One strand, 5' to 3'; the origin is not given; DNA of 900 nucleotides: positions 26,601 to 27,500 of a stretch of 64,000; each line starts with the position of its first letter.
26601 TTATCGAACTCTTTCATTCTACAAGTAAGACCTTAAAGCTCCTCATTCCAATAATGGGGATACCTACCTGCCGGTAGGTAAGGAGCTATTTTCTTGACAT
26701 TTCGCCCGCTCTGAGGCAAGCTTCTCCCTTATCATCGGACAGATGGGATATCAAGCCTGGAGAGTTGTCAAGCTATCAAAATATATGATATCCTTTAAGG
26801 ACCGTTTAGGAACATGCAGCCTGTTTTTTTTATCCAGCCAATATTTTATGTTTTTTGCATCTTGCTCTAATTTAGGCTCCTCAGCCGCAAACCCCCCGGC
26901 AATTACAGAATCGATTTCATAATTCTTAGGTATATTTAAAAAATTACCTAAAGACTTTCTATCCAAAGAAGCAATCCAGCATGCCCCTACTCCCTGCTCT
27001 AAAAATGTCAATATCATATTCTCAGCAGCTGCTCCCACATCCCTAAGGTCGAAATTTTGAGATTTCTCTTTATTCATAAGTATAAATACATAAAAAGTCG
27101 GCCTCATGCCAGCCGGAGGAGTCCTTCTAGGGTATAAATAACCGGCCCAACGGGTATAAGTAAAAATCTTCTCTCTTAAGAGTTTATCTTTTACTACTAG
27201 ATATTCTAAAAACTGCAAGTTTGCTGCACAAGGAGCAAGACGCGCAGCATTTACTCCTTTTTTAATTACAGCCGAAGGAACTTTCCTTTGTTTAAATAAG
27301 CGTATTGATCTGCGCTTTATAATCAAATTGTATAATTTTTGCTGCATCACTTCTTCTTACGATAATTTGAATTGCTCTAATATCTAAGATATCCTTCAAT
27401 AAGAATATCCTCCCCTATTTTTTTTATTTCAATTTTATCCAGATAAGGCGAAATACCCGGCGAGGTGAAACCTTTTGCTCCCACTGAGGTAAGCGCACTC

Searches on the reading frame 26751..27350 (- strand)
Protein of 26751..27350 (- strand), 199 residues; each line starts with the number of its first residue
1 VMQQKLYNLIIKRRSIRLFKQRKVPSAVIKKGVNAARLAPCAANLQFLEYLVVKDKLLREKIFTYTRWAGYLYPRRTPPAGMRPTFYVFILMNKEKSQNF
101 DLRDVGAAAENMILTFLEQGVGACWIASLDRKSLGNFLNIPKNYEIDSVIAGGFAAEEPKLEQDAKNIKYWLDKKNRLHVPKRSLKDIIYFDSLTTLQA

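Call 13: search_protein_families(library=pfam, proteins=[window:26751-27350:-])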
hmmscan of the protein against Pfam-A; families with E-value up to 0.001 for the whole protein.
window:26751-27350:- (199 aa): 2 families
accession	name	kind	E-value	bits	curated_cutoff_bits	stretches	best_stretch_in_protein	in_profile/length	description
PF00881.29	Nitroreductase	-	1.2e-19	71.6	23.5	1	11-151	2-164/167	Nitroreductase family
PF14512.11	TM1586_NiRdase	-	2.1e-11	44.3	27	1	88-169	68-146/215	Putative TM nitroreductase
